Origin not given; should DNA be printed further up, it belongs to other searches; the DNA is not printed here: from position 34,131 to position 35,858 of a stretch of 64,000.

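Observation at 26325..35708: Corrinoid demethylation operon with three divergent non-Pyl MttB paralogues interleaved with two peptidases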

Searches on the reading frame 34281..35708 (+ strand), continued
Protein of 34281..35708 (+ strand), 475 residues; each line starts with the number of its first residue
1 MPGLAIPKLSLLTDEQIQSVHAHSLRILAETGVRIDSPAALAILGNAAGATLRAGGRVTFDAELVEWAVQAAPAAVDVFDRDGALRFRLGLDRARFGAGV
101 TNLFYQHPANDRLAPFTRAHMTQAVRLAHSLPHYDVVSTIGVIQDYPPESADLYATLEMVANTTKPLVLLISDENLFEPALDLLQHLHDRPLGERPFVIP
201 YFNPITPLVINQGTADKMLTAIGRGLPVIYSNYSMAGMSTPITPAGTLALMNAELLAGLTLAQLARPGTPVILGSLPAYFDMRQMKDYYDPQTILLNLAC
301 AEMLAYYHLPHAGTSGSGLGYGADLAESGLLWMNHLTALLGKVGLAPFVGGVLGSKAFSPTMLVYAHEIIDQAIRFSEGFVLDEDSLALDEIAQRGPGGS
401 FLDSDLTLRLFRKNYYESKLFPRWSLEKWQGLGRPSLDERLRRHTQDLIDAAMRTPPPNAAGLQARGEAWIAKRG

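Call 19: find_homologous_proteins(query=window:34281-35708:+, max_evalue=1e-20)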
Query window:34281-35708:+ (475 aa): 2779 proteins with E <= 1e-20 among 8000 candidates; the best 120 are listed.
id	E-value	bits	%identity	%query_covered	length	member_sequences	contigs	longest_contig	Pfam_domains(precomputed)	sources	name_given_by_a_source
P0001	9.0e-215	732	69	100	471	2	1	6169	PF06253.17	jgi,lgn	-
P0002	3.3e-209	714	67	100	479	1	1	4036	PF06253.17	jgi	jgi:trimethylamine--corrinoid protein Co-methyltransferase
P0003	2.1e-208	711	67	100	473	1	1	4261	PF06253.17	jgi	jgi:trimethylamine--corrinoid protein Co-methyltransferase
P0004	1.5e-206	705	68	99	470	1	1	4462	PF06253.17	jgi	jgi:trimethylamine--corrinoid protein Co-methyltransferase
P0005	1.5e-206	705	68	99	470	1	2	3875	PF06253.17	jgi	jgi:trimethylamine--corrinoid protein Co-methyltransferase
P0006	2.3e-206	704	68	99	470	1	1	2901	PF06253.17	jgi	jgi:trimethylamine--corrinoid protein Co-methyltransferase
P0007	2.3e-206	704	68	99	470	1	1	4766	PF06253.17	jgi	jgi:trimethylamine--corrinoid protein Co-methyltransferase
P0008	4.0e-206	703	68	99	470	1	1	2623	PF06253.17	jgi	jgi:trimethylamine--corrinoid protein Co-methyltransferase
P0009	2.7e-205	701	67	99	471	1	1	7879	PF06253.17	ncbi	-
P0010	3.6e-204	697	68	99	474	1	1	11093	PF06253.17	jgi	jgi:trimethylamine--corrinoid protein Co-methyltransferase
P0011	7.4e-204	696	66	100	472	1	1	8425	PF06253.17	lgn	-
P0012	8.5e-204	696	66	99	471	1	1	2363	PF06253.17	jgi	-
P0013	4.1e-203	693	66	100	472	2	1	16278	PF06253.17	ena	-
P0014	9.4e-203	692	66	99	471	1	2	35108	PF06253.17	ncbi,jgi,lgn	-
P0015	5.2e-202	690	65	100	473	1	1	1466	PF06253.17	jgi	jgi:trimethylamine:corrinoid methyltransferase-like protein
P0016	4.5e-201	687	66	99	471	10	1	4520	PF06253.17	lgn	-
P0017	5.2e-200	683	66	99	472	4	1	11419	PF06253.17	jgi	jgi:trimethylamine--corrinoid protein Co-methyltransferase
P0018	6.5e-198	676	67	99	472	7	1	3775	PF06253.17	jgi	-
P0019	1.5e-196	672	64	99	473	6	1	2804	PF06253.17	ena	-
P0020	1.8e-196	672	69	92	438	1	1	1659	PF06253.17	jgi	jgi:trimethylamine--corrinoid protein Co-methyltransferase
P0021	2.4e-196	671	64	100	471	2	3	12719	PF06253.17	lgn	-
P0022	3.9e-194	664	64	100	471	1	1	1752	PF06253.17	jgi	jgi:trimethylamine--corrinoid protein Co-methyltransferase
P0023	4.6e-194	664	63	99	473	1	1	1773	PF06253.17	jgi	jgi:trimethylamine--corrinoid protein Co-methyltransferase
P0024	9.0e-194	663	62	99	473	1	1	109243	PF06253.17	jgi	jgi:trimethylamine--corrinoid protein Co-methyltransferase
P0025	6.7e-193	660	62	99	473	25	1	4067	PF06253.17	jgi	jgi:trimethylamine--corrinoid protein Co-methyltransferase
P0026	8.0e-193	660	61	99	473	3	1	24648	PF06253.17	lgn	-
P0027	8.5e-193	659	62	99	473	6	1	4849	PF06253.17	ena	-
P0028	1.1e-192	659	62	99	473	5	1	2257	PF06253.17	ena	-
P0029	1.7e-191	655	62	99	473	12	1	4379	PF06253.17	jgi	jgi:trimethylamine--corrinoid protein Co-methyltransferase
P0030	4.7e-191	654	61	99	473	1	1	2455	PF06253.17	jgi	jgi:trimethylamine:corrinoid methyltransferase-like protein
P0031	6.9e-191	653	62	99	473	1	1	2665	PF06253.17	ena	-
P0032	2.5e-190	651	61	99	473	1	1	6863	PF06253.17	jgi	-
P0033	3.4e-190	651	63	99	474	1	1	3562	PF06253.17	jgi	jgi:trimethylamine--corrinoid protein Co-methyltransferase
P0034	4.3e-190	651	63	99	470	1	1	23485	PF06253.17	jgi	-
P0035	8.1e-190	650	62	99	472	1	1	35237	PF06253.17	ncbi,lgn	-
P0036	3.0e-189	648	63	99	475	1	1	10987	PF06253.17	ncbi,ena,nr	ncbi:MAG TPA: trimethylamine methyltransferase family protein [Anaerolineales bacterium]|nr:trimethy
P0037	1.5e-188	645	60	99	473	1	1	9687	PF06253.17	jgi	-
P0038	2.1e-188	645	61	99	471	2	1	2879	PF06253.17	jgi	jgi:trimethylamine--corrinoid protein Co-methyltransferase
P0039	3.7e-188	644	60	99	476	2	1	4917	PF06253.17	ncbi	-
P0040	3.9e-188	644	61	98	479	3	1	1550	PF06253.17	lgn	-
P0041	7.4e-188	643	63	99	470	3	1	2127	PF06253.17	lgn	-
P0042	8.9e-188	643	62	98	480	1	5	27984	PF06253.17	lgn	-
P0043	2.2e-187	642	63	99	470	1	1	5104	PF06253.17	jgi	jgi:trimethylamine--corrinoid protein Co-methyltransferase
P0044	5.4e-187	640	63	98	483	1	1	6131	PF06253.17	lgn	-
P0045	6.3e-187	640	62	99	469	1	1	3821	PF06253.17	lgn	-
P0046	1.9e-186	639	62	98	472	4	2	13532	PF06253.17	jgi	jgi:trimethylamine--corrinoid protein Co-methyltransferase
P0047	2.9e-186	638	60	98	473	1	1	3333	PF06253.17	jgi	jgi:trimethylamine---corrinoid protein Co-methyltransferase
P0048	5.4e-186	637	62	99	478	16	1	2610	PF06253.17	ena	-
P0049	6.1e-186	637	63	99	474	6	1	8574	PF06253.17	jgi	jgi:trimethylamine--corrinoid protein Co-methyltransferase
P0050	6.8e-186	637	65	93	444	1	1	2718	PF06253.17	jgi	jgi:trimethylamine--corrinoid protein Co-methyltransferase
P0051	1.1e-185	636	62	99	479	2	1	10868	PF06253.17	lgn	-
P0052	1.2e-185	636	61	98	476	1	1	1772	PF06253.17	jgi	jgi:trimethylamine--corrinoid protein Co-methyltransferase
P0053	1.2e-185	636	59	99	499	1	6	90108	PF06253.17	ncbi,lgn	-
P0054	1.4e-185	636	62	98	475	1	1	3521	PF06253.17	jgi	-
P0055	2.3e-185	635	60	98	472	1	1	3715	PF06253.17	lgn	-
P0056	2.9e-185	635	60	99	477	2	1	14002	PF06253.17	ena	-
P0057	3.0e-185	635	60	99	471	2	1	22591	PF06253.17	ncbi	ncbi:MAG: trimethylamine methyltransferase family protein [Anaerolineales bacterium]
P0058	4.0e-185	634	60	98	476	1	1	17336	PF06253.17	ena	-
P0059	4.7e-185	634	60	98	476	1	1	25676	PF06253.17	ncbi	-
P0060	5.3e-185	634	61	100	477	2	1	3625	PF06253.17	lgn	-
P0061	6.5e-185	633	60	100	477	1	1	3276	PF06253.17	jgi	jgi:trimethylamine---corrinoid protein Co-methyltransferase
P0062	7.0e-185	633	61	98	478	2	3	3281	PF06253.17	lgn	-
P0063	7.1e-185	633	62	99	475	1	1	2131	PF06253.17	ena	-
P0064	7.3e-185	633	59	98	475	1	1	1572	PF06253.17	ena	-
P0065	7.4e-185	633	62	98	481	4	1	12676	PF06253.17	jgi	-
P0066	7.9e-185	633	60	98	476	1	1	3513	PF06253.17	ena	-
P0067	8.6e-185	633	60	99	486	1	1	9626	PF06253.17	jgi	jgi:trimethylamine--corrinoid protein Co-methyltransferase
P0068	9.9e-185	633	60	98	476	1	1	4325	PF06253.17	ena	-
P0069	1.0e-184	633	60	98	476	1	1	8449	PF06253.17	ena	-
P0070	1.4e-184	632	60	98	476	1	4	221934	PF06253.17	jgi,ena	-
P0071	1.7e-184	632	59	98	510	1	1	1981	PF06253.17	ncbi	-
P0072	1.8e-184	632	59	99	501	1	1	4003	PF06253.17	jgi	jgi:trimethylamine--corrinoid protein Co-methyltransferase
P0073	1.8e-184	632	60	99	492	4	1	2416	PF06253.17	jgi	jgi:trimethylamine--corrinoid protein Co-methyltransferase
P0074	2.2e-184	632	60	98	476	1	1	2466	PF06253.17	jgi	-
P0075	2.3e-184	632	61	99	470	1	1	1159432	PF06253.17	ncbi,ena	-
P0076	2.4e-184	632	60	100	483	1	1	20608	PF06253.17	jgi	-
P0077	6.6e-184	630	61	99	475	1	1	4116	PF06253.17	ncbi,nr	ncbi:MAG: trimethylamine methyltransferase family protein [Longimicrobiales bacterium]|nr:trimethyla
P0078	6.9e-184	630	61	100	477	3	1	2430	PF06253.17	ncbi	-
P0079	8.3e-184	630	61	99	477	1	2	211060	PF06253.17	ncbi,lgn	-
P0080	8.8e-184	630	60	99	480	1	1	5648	PF06253.17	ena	-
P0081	1.4e-183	629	61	98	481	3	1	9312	PF06253.17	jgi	-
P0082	1.4e-183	629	59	99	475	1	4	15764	PF06253.17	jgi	jgi:trimethylamine--corrinoid protein Co-methyltransferase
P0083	2.0e-183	629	60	98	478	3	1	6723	PF06253.17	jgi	jgi:trimethylamine--corrinoid protein Co-methyltransferase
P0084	2.3e-183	628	59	99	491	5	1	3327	PF06253.17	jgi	jgi:trimethylamine--corrinoid protein Co-methyltransferase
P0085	2.4e-183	628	59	99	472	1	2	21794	PF06253.17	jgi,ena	-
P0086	2.6e-183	628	60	98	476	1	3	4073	PF06253.17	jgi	jgi:trimethylamine--corrinoid protein Co-methyltransferase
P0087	3.8e-183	628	61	99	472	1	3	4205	PF06253.17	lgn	-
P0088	6.0e-183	627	60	100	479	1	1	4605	PF06253.17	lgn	-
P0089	7.2e-183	627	59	99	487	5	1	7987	PF06253.17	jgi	jgi:trimethylamine--corrinoid protein Co-methyltransferase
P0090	1.0e-182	626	62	98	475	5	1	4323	PF06253.17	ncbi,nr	ncbi:MAG: trimethylamine methyltransferase family protein [Anaerolineales bacterium]|nr:trimethylami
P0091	1.0e-182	626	59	99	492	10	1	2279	PF06253.17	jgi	jgi:trimethylamine--corrinoid protein Co-methyltransferase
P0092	1.1e-182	626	60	98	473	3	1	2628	PF06253.17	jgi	-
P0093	1.4e-182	626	60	99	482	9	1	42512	PF06253.17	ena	-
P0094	1.6e-182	626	60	99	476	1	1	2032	PF06253.17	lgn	-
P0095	1.7e-182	626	59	98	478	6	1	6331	PF06253.17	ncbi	-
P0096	2.3e-182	625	61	99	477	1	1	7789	PF06253.17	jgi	-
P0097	2.3e-182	625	60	98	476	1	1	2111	PF06253.17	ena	-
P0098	2.7e-182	625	59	99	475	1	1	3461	PF06253.17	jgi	jgi:trimethylamine---corrinoid protein Co-methyltransferase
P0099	4.4e-182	624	61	98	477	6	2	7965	PF06253.17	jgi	jgi:trimethylamine--corrinoid protein Co-methyltransferase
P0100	4.7e-182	624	60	98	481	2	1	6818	PF06253.17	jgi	-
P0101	6.3e-182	624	61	98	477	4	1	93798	PF06253.17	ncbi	-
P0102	7.2e-182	623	60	99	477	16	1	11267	PF06253.17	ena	-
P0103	9.0e-182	623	59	99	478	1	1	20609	PF06253.17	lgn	-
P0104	9.4e-182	623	59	99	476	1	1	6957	PF06253.17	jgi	-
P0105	1.1e-181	623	60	98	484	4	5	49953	PF06253.17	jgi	jgi:trimethylamine--corrinoid protein Co-methyltransferase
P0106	1.3e-181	623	61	98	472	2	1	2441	PF06253.17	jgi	-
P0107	1.3e-181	623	58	98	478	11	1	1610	PF06253.17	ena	-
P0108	1.5e-181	622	59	98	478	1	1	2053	PF06253.17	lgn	-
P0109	1.6e-181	622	60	98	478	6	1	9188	PF06253.17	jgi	-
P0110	1.6e-181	622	61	98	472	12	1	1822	PF06253.17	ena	-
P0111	1.7e-181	622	59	98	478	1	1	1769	PF06253.17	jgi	jgi:trimethylamine--corrinoid protein Co-methyltransferase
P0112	1.7e-181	622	61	99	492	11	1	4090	PF06253.17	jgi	jgi:trimethylamine--corrinoid protein Co-methyltransferase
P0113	1.9e-181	622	58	98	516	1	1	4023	PF06253.17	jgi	jgi:trimethylamine--corrinoid protein Co-methyltransferase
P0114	2.0e-181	622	62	98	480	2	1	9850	PF06253.17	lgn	-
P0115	2.3e-181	622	60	98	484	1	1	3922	PF06253.17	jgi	jgi:trimethylamine--corrinoid protein Co-methyltransferase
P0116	3.4e-181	621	59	99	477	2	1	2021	PF06253.17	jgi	-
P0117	4.3e-181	621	60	98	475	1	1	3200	PF06253.17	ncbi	-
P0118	4.5e-181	621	60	99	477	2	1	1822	PF06253.17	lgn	-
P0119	4.7e-181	621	60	100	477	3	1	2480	PF06253.17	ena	-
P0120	5.3e-181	621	60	99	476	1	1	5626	PF06253.17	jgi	jgi:trimethylamine--corrinoid protein Co-methyltransferase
